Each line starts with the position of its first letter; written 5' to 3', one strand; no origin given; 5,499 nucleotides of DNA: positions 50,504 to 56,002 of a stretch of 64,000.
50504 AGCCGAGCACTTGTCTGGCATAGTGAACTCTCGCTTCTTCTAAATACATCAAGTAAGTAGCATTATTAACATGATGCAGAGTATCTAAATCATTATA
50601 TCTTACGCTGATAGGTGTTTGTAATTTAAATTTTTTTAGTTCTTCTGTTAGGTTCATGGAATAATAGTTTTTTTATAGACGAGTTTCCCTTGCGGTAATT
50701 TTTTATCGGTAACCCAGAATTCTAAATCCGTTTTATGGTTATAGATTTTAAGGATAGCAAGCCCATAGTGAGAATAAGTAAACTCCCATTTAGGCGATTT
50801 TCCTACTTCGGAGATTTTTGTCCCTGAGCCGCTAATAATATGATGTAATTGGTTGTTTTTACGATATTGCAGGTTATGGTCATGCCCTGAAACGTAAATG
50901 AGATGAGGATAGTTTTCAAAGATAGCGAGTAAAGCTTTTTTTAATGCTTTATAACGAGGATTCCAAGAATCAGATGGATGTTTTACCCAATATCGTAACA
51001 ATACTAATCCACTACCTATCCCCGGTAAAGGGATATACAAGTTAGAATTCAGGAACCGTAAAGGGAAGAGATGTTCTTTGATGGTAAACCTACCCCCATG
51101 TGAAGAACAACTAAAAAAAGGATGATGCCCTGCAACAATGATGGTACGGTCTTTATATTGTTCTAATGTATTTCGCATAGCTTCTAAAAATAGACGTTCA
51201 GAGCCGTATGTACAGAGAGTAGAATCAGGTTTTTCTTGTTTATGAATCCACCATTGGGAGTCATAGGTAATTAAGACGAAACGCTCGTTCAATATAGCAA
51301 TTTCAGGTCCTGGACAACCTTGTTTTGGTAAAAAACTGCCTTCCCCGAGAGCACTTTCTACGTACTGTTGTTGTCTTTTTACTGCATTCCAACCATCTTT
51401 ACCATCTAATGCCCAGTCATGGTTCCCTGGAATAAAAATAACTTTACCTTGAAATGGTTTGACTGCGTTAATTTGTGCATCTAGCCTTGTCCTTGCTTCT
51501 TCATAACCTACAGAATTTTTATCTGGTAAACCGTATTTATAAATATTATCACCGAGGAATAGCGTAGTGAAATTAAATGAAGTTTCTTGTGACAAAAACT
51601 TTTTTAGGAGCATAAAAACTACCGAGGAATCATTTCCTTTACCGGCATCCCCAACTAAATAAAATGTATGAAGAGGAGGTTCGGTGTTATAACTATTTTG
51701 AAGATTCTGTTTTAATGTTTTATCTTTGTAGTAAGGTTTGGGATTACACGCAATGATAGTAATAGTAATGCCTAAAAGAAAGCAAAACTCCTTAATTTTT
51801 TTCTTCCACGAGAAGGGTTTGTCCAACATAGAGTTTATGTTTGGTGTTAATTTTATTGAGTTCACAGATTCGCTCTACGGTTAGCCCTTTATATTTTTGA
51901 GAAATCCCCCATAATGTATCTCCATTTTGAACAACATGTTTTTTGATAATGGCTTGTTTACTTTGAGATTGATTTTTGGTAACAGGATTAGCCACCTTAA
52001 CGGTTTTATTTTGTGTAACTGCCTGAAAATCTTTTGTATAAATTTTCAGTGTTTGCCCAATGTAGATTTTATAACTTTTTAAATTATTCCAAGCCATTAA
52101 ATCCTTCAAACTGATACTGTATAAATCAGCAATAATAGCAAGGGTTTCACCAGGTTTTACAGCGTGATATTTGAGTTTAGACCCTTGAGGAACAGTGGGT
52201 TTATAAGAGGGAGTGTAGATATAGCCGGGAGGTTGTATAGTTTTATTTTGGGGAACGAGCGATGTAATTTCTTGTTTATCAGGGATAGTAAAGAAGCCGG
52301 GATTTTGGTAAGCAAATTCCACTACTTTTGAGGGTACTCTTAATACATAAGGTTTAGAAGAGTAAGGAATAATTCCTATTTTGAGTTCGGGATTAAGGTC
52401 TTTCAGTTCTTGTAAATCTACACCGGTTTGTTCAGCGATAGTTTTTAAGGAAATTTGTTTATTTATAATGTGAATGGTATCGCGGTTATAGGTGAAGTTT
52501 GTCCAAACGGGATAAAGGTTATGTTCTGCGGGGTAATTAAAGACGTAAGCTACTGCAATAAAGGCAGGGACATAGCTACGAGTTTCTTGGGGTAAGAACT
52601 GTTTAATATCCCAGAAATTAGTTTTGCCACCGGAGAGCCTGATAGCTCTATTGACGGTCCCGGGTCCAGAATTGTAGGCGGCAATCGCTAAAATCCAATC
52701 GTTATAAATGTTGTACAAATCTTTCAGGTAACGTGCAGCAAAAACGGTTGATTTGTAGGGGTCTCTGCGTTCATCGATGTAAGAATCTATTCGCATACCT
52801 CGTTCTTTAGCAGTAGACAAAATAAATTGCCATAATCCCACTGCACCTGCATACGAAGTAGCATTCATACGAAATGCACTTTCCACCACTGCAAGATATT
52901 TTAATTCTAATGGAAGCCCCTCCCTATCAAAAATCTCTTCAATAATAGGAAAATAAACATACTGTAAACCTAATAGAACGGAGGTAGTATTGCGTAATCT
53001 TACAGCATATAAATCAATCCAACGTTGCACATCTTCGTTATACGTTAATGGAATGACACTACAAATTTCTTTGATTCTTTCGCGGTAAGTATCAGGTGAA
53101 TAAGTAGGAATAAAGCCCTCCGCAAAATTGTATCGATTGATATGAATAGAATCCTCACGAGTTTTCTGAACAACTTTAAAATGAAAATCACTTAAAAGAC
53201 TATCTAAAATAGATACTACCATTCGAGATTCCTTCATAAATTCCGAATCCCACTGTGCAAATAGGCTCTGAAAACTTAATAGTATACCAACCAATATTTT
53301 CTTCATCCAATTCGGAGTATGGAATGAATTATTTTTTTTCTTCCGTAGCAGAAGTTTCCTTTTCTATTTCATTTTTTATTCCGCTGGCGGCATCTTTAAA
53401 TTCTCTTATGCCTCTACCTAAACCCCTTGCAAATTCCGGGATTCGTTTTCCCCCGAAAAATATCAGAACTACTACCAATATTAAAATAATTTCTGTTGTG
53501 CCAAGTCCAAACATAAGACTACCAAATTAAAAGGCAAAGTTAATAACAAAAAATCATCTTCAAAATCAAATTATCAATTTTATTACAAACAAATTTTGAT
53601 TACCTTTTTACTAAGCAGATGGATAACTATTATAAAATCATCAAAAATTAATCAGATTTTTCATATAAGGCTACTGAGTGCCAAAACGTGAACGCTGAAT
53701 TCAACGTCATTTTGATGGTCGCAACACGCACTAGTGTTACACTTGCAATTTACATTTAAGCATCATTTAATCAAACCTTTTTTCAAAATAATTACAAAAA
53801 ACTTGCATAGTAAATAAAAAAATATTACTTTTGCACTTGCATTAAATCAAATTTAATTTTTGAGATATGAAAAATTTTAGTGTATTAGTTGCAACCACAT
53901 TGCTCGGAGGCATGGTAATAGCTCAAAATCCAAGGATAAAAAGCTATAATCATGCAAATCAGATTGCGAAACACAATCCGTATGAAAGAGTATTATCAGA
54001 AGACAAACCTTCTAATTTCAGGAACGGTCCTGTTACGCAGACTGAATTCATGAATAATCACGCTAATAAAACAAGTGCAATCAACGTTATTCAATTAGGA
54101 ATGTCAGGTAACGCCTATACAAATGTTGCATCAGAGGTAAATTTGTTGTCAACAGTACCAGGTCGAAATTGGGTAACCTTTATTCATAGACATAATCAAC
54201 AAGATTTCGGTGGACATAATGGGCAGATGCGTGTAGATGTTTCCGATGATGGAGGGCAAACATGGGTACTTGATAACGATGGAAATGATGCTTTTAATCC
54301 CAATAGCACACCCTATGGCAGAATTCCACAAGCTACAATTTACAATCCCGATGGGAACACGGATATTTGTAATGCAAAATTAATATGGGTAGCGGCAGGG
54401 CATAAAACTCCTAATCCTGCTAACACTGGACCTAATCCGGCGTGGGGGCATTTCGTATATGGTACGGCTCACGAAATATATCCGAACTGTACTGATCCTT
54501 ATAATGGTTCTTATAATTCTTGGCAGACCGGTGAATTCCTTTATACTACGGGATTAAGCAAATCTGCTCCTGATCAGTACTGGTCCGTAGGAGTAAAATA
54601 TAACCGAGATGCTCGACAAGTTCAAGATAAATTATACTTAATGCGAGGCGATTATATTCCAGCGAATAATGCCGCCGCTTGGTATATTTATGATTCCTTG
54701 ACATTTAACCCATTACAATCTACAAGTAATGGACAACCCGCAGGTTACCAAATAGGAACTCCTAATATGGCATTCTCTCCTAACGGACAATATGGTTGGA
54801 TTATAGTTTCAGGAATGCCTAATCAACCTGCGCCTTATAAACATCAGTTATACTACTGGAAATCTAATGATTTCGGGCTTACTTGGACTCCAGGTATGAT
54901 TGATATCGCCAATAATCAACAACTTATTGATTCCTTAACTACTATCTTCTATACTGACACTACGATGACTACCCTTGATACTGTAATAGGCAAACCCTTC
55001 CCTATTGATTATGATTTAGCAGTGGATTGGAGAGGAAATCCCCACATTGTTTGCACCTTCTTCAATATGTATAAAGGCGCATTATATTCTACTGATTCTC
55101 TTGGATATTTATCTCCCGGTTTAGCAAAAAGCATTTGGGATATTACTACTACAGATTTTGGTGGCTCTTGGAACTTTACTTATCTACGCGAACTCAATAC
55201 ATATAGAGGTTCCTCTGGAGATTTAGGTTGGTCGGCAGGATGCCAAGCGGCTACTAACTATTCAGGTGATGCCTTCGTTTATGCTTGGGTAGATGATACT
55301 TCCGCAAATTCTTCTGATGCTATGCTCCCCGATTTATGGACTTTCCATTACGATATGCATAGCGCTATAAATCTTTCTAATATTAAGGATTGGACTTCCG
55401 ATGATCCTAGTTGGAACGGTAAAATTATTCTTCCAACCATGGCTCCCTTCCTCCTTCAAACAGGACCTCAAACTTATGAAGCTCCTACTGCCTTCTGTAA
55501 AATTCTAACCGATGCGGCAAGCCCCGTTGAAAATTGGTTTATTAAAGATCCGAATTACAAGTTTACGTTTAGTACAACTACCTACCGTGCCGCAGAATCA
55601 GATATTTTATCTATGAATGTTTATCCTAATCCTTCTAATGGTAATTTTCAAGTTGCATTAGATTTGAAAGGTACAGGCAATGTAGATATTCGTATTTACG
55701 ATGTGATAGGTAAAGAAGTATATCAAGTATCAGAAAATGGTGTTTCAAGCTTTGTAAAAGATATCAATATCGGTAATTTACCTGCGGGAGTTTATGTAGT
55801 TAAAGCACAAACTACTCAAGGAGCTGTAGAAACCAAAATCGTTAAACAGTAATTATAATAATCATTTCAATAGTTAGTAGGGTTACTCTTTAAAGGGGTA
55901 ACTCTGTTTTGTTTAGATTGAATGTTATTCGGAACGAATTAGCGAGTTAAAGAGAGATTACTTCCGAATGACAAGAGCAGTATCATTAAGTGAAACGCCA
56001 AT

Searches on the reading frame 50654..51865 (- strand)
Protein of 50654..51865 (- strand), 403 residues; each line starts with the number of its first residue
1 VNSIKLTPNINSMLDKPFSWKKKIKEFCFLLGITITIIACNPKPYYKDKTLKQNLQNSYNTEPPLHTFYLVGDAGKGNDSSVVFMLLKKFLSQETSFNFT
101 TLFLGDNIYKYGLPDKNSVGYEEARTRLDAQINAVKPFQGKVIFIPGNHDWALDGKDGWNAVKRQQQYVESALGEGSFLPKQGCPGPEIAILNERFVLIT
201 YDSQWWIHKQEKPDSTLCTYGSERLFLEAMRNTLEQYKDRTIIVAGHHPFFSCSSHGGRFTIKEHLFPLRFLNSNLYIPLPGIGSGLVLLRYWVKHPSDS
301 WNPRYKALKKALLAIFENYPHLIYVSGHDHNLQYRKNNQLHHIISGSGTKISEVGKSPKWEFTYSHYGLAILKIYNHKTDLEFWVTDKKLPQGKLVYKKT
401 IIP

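Call 27: search_protein_families(library=pfam, proteins=[window:50654-51865:-], max_evalue=0.001)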
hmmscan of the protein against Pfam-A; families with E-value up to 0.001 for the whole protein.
window:50654-51865:- (403 aa): 1 family
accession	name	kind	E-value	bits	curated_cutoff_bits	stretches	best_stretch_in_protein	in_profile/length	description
PF00149.33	Metallophos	-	7.3e-09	36.8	21.5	1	69-265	4-174/191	Calcineurin-like phosphoesterase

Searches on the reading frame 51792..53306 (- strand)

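Call 27: search_protein_families(library=pfam, proteins=[window:51792-53306:-], max_evalue=0.001)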
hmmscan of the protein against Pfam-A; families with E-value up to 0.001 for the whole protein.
window:51792-53306:- (504 aa): 2 families
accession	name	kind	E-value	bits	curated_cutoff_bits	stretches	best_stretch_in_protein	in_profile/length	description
PF01476.26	LysM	-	1.8e-34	117.8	20.9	2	457-500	1-42/43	LysM domain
PF01464.25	SLT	-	6.3e-29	100.4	21.3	1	131-228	13-111/117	Transglycosylase SLT domain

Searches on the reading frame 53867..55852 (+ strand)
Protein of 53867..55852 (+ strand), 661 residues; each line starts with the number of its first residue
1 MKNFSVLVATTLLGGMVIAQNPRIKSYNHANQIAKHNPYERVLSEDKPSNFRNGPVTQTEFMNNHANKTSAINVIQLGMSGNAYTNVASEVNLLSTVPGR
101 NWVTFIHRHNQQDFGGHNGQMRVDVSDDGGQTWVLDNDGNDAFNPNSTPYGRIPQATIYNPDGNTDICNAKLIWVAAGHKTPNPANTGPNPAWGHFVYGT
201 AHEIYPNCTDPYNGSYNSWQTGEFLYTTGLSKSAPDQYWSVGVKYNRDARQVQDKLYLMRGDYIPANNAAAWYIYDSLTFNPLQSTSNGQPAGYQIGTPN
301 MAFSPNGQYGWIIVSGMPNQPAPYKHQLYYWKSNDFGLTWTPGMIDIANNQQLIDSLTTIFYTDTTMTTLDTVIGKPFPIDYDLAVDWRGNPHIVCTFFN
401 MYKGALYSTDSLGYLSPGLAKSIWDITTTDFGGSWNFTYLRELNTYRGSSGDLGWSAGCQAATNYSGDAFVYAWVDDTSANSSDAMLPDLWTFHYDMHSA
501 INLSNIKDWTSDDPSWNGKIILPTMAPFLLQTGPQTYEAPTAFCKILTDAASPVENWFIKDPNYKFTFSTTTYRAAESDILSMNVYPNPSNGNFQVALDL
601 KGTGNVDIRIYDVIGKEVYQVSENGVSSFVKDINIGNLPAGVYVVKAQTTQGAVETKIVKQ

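Call 27: search_protein_families(library=pfam, proteins=[window:53867-55852:+], max_evalue=0.001)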
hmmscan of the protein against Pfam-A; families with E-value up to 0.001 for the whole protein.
window:53867-55852:+ (661 aa): 2 families
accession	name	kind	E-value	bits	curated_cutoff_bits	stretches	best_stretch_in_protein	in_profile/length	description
PF18962.6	Por_Secre_tail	-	2e-14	54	27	1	585-659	1-74/75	Secretion system C-terminal sorting domain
PF02012.26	BNR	-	0.00069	19.7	27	0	125-133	2-10/12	BNR/Asp-box repeat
